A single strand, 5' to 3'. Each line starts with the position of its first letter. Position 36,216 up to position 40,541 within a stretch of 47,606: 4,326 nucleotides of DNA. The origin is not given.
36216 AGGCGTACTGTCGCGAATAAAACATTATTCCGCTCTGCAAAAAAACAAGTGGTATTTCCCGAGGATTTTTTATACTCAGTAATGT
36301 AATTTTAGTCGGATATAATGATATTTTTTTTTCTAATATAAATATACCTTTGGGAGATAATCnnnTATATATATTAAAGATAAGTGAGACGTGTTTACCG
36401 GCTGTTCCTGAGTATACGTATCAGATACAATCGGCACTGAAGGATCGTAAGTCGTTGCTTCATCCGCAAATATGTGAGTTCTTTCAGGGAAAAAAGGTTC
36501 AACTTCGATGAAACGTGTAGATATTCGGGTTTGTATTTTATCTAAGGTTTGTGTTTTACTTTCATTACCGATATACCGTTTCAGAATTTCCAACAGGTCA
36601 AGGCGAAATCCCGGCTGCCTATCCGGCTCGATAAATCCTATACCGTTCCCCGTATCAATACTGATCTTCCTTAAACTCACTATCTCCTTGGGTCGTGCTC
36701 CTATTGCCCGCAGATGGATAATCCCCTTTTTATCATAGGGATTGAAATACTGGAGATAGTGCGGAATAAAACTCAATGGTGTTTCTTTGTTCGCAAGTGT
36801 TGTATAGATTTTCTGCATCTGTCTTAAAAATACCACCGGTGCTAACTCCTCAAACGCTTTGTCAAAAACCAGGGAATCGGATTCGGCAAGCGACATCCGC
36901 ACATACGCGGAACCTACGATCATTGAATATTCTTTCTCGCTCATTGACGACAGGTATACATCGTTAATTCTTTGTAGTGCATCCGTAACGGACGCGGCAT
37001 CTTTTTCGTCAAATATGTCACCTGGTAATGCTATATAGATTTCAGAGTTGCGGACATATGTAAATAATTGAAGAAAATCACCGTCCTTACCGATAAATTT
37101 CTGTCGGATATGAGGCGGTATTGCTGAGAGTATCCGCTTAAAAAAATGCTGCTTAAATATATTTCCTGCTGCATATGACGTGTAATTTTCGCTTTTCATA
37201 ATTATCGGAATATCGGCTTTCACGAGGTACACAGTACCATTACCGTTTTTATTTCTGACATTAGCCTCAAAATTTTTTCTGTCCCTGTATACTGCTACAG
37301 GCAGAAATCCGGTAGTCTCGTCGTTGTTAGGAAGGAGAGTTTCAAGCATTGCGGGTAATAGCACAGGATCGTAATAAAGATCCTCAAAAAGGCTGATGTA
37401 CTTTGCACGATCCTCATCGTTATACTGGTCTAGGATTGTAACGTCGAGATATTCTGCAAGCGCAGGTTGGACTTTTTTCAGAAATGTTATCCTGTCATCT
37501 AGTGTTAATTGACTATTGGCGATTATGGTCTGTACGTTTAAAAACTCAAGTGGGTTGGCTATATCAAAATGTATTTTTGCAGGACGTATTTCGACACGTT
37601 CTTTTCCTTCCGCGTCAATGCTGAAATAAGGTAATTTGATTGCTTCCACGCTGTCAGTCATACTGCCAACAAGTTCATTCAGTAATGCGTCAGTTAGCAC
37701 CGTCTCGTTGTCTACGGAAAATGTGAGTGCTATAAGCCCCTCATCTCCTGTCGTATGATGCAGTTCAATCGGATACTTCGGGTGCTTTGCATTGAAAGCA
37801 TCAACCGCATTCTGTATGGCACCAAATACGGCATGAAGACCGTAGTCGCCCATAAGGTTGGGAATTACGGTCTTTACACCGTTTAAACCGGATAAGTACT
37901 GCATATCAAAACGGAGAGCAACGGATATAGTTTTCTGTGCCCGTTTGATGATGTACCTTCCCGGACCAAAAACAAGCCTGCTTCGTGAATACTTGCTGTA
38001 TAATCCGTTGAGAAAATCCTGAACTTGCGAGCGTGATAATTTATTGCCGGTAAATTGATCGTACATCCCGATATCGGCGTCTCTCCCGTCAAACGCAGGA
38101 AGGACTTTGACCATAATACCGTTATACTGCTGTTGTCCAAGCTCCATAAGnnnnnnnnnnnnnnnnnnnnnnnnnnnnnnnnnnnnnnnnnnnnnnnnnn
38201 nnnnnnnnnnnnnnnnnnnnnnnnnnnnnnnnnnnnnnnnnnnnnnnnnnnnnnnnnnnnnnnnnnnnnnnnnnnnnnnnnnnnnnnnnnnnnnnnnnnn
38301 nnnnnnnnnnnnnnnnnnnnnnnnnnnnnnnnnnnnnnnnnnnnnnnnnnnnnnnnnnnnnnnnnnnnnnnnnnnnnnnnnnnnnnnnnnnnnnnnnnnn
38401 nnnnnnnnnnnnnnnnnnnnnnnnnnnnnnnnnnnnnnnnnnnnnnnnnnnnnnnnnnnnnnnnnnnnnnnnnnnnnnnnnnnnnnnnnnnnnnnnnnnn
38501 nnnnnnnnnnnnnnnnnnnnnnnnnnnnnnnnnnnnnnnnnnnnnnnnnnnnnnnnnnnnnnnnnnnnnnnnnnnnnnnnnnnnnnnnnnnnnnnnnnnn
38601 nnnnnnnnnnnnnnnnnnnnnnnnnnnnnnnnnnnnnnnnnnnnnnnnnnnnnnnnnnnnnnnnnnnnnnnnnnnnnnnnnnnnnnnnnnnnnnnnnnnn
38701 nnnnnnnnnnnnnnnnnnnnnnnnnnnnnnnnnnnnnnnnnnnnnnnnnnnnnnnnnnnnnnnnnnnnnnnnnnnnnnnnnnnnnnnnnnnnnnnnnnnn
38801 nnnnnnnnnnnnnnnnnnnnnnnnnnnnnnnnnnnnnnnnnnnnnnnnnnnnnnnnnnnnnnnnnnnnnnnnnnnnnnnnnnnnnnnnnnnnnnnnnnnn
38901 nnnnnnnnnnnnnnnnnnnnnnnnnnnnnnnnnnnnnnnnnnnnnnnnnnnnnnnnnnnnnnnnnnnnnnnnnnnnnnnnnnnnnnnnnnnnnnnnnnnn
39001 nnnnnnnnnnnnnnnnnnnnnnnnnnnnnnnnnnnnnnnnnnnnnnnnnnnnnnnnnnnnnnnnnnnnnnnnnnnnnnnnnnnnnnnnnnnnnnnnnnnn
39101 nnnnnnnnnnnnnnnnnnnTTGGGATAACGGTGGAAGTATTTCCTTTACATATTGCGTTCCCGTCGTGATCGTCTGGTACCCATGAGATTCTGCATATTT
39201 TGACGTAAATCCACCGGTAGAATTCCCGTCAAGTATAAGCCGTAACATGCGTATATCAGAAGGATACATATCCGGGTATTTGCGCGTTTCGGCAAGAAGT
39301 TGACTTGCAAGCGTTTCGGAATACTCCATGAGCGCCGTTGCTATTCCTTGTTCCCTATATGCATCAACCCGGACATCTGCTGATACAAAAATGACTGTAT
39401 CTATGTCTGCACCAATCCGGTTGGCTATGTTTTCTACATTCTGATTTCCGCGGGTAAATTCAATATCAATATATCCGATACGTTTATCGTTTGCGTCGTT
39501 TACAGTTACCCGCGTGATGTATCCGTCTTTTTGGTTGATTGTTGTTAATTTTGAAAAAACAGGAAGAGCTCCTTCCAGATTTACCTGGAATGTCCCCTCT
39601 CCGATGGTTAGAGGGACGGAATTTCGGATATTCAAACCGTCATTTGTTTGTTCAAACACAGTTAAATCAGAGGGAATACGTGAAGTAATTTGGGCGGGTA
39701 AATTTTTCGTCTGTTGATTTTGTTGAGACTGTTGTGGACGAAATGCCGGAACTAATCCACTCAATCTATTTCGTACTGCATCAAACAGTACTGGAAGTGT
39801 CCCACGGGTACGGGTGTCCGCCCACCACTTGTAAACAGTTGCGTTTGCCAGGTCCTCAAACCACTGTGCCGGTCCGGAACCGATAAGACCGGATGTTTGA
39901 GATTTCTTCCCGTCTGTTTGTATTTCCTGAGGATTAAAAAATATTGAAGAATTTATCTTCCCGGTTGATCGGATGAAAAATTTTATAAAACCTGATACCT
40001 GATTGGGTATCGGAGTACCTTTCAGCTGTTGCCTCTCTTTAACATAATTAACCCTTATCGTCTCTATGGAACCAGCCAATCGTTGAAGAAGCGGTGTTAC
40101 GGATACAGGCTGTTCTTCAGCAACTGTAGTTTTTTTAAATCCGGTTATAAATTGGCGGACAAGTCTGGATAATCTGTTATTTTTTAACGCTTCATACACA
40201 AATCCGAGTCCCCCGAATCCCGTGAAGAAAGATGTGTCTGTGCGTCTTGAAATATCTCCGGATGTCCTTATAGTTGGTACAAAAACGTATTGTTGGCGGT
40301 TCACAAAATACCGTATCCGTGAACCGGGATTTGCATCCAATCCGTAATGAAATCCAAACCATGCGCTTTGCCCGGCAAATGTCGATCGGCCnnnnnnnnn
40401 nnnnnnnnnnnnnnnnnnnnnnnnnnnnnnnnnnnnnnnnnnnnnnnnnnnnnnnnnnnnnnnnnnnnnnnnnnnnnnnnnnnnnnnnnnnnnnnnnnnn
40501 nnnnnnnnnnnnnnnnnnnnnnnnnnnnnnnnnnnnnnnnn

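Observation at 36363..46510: A 9.3-kb ORF that continues across one T-run indel into a kinase ORF: a potential multi-enzyme membrane protein of more than 3,300 aa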

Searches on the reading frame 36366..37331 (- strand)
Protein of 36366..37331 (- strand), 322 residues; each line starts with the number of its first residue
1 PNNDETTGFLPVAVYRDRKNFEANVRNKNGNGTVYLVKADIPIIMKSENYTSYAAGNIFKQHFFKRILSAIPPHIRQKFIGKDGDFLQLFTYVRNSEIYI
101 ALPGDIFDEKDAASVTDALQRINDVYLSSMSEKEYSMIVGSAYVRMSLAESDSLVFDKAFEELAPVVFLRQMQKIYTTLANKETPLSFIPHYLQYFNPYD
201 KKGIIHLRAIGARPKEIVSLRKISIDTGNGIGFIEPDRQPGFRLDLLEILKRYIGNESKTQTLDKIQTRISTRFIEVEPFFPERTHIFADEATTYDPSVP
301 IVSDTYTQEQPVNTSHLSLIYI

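Call 11: search_protein_families(library=pfam, max_evalue=1, proteins=[window:36366-37331:-])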
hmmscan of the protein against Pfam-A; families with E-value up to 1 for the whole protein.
seq(322 aa): 0 families

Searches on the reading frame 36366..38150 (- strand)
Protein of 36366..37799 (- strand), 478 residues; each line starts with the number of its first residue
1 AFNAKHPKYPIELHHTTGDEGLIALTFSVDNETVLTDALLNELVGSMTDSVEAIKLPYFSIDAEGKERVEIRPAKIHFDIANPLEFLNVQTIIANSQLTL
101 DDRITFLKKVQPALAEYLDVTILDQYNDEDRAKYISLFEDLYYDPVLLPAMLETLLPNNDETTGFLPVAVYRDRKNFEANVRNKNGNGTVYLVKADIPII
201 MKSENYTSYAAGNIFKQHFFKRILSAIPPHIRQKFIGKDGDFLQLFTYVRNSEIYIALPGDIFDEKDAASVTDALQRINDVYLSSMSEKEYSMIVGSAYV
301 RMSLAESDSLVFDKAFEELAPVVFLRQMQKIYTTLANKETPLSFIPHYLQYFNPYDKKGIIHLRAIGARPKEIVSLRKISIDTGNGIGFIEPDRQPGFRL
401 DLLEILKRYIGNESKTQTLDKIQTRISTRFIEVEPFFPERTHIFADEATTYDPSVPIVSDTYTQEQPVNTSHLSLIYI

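Call 37: search_solved_structures(query=A2, max_evalue=1, show_alignments=2)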
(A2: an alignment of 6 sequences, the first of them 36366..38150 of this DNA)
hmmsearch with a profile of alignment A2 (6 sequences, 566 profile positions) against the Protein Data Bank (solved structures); distinct sequences matched with E-value up to 1: 34.
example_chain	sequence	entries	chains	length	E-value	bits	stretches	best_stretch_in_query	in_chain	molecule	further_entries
4zve_A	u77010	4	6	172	2.8e-08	36.2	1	120-208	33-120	Diguanylate cyclase DosC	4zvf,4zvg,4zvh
3icl_A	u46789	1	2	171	2.8e-05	26.3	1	119-204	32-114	EAL/GGDEF domain protein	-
5xgb_A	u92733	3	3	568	4.8e-05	25.5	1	115-193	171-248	Uncharacterized protein | Uncharacterized protein PA0861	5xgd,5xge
9t28_A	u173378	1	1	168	0.00025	23.1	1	110-196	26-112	diguanylate cyclase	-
3i5b_A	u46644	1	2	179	0.0003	22.9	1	110-196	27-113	WspR response regulator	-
3i5c_A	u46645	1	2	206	0.00038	22.5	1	109-196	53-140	Fusion of General control protein GCN4 and WSPR response regulator protein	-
3bre_A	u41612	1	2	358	0.0011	21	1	110-196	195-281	Probable two-component response regulator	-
3i5a_A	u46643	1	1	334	0.0013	20.7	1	119-193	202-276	Response regulator/GGDEF domain protein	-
4yme_A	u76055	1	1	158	0.0031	19.5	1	119-177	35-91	sensory box/GGDEF family protein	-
4urq_U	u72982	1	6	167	0.0044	19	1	120-177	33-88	DIGUANYLATE CYCLASE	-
5euh_A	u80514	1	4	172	0.0045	19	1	120-195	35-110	Putative GGDEF domain membrane protein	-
4urg_A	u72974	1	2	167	0.0049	18.9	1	120-177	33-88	DIGUANYLATE CYCLASE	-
3qyy_A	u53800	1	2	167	0.0053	18.8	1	119-189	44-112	Response regulator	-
4urs_A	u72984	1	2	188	0.0062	18.5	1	120-177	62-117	DIGUANYLATE CYCLASE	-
5m3c_A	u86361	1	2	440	0.0081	18.2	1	120-190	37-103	Diguanylate cyclase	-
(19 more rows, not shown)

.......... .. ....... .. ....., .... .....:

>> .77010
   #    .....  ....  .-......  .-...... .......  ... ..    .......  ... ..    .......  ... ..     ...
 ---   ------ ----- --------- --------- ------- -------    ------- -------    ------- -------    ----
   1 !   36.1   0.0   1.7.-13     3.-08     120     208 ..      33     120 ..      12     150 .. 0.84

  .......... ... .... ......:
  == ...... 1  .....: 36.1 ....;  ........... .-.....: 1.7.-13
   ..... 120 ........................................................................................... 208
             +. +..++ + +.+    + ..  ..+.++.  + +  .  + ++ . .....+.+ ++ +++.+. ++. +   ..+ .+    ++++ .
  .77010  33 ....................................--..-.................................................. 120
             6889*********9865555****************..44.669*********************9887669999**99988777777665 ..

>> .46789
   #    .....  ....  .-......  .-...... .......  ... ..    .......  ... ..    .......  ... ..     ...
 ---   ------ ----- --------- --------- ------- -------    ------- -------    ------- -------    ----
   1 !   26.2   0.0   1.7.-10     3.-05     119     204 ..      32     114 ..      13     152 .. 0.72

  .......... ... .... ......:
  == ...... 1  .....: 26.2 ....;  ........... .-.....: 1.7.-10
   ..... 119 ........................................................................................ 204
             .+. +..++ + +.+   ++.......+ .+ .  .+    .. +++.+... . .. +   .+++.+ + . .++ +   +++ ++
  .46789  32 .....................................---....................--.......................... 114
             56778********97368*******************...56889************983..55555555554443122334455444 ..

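Call 77: search_protein_families(library=ncbifam, max_evalue=0.1, proteins=[window:36366-37799:-])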
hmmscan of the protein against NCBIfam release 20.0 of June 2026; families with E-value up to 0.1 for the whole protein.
window:36366-37799:- (478 aa): 0 families

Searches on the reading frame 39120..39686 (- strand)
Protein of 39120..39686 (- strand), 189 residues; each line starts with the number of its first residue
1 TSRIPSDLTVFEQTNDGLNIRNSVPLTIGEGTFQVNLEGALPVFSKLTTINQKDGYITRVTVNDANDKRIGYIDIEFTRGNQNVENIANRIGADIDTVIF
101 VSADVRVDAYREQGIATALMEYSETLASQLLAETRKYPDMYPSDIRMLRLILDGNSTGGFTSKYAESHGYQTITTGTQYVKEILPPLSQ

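Call 54: search_solved_structures(query=A3, max_evalue=10, show_alignments=2)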
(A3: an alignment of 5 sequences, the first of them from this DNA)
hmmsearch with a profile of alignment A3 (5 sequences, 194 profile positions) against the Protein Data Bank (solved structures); distinct sequences matched with E-value up to 10: 2.
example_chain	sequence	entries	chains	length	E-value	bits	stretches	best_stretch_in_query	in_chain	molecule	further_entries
4nxy_A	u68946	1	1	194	1.2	11.4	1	114-162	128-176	Acyl-CoA synthetase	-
4u5y_A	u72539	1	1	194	1.2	11.4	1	114-162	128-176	Acyl-CoA synthetase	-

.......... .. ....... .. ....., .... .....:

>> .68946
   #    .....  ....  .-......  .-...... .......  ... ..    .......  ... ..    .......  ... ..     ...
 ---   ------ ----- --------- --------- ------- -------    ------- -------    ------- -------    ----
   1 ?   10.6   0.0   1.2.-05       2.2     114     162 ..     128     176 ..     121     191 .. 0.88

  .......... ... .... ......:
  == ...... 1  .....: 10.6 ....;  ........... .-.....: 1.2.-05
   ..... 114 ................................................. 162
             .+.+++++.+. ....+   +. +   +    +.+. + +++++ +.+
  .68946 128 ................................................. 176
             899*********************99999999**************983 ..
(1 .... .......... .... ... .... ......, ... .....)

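Call 71: predict_structure(alignment_id=A3)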
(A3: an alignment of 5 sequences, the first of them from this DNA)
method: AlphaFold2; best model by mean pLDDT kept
length: 189 residues; sequences in the alignment: 5
mean_pLDDT: 85.7   pTM: 0.85
mean pLDDT of the five models: 85.7, 84.0, 83.6, 83.3, 82.2
residues with pLDDT >= 90: 92; 70-90: 72; 50-70: 24; < 50: 1
segments of 3 or more residues with pLDDT < 50: none
pLDDT, mean of each block of 10 residues (from residue 1): 85 95 87 92 89 77 91 91 70 73 86 86 95 94 90 73 90 86 80
secondary structure, 60 per line:
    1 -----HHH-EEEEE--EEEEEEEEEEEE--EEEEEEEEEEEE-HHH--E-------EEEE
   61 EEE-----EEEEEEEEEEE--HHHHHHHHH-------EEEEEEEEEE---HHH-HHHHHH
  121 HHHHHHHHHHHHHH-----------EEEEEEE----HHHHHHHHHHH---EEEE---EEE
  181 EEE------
elements in order: E10-14 E17-28 E31-42 E57-63 E69-79 H82-90 E98-107 H115-134 E146-152 H157-167 E171-174 E178-183

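Call 74: fold_search(model_id=the predicted structure, library=pdb)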
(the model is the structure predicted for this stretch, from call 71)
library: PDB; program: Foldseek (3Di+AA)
matches with E <= 10: 446; with E <= 0.001: 1
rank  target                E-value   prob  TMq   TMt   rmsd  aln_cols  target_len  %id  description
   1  6th0_A                1.0e-03  1.00  0.41  0.43   5.8       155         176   12  Crystal structure of Arabidopsis thaliana NAA60 in complex with acetyl-CoA (released 2020-06-24)
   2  6edz_B                1.9e-03  0.99  0.32  0.11   6.6       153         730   10  Crystal structure of Mycobacterium tuberculosis ICL2 in complex with acetyl-CoA, form I (released 2019-08-14)
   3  4rs2_B                2.2e-03  1.00  0.48  0.49   7.9       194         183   11  1.55 Angstrom Crystal Structure of GNAT Family N-acetyltransferase (YhbS) from Escherichia coli in Complex with CoA (released 2014-11-19)
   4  7ak7_B                2.3e-03  1.00  0.44  0.52   3.6       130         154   14  Structure of Salmonella TacT2 toxin bound to TacA2 antitoxin (released 2021-08-18)
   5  7kpu_A                2.6e-03  1.00  0.37  0.36   5.0       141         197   10  Crystal structure of human NatD (NAA40) bound to a bisubstrate analogue with a C-3 linker (released 2021-06-16)
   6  5zgn_C                2.9e-03  1.00  0.44  0.51   8.2       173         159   10  The crystal structure of KacTA-DNA complex (released 2019-04-03)
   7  4u9w_A                3.3e-03  1.00  0.44  0.42   6.9       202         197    9  Crystal Structure of NatD bound to H4/H2A peptide and CoA (released 2015-01-28)
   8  2jlm_E                3.5e-03  1.00  0.35  0.36   7.2       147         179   12  Structure of a Putative Acetyltransferase (ACIAD1637) from Acinetobacter baylyi ADP1 (released 2009-01-20)
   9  6ee1_D                3.7e-03  0.98  0.32  0.11   6.6       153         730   10  Crystal structure of Mycobacterium tuberculosis ICL2 in complex with acetyl-CoA (released 2019-08-14)
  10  9ynv_N                3.9e-03  0.98  0.32  0.19   6.3       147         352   12  Histone Acetyl Transferase (HAT) module of ctSAGA (released 2025-12-03)
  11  5c82                  3.9e-03  0.94  0.34  0.37  16.9       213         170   13  Crystal structure of Nourseothricin acetyltransferase (released 2016-06-29)
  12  7q3a_A                4.1e-03  1.00  0.40  0.23   3.8       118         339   17  Crystal structure of MAB_4324 a tandem repeat GNAT from Mycobacterium abscessus (released 2022-05-04)
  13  7ypu_E                4.1e-03  0.97  0.35  0.38  16.6       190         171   12  OrfE-CoA-glycylthricin complex (released 2023-05-31)
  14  6ee1_B                4.3e-03  0.98  0.33  0.11   6.6       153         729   10  Crystal structure of Mycobacterium tuberculosis ICL2 in complex with acetyl-CoA (released 2019-08-14)
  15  4u9w_B                4.6e-03  1.00  0.38  0.36   5.1       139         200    9  Crystal Structure of NatD bound to H4/H2A peptide and CoA (released 2015-01-28)
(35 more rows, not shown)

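Call 97: find_related_loci(query=A3, collection=genome_contigs, flank=10000)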
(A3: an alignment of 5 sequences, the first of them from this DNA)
Query A3 (189 aa) in genome_contigs; peptide patterns used: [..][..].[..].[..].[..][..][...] (x = any residue, [..] = any of these).
23 stretches matched a pattern; 2 encode a relative of the query (tblastn E <= 1e-3); 2 distinct loci.
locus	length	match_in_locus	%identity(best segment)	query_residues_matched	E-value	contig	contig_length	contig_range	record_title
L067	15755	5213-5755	63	4-183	1e-71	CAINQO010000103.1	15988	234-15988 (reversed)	MAG: Candidatus Omnitrophica bacterium isolate AM-2014-D7_bin-608 genome assembly, contig: bin-608:103/123, whole genome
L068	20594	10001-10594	31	1-185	6e-21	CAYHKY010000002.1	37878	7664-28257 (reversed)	MAG TPA_asm: uncultured Gammaproteobacteria bacterium isolate ERP119705_co13_644 genome assembly, contig: NODE_1290_leng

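Call 101: search_protein_families(library=pfam, proteins=[L068:2-10201:+, L068:10202-20593:+], max_evalue=0.001)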
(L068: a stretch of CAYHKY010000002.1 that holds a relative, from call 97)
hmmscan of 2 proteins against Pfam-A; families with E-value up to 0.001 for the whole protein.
L068:2-10201:+ (3400 aa): 2 families
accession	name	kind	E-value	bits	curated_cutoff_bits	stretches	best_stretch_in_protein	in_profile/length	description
PF00270.35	DEAD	-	1.7e-09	38.1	26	1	2206-2341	3-130/167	DEAD/DEAH box helicase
PF04851.21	ResIII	-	4.2e-05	24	22.5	1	2220-2337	21-134/164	Type III restriction enzyme, res subunit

L068:10202-20593:+ (3464 aa): 1 family
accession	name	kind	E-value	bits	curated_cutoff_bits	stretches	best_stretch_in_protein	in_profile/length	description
PF01966.28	HD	-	2e-07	31.7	22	1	1981-2130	3-114/116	HD domain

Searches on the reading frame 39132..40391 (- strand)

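Call 11: search_protein_families(library=pfam, max_evalue=1, proteins=[window:39132-40391:-])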
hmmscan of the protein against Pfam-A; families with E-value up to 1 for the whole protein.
seq(420 aa): 2 families
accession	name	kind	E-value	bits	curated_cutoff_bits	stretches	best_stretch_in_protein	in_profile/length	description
PF13508.13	Acetyltransf_7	-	0.044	14.6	27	1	301-362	11-57/84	Acetyltransferase (GNAT) domain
PF25627.1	Polyoma_VP2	-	0.075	12.6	30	1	70-173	183-287/356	Polyomaviruses capsid protein VP2 family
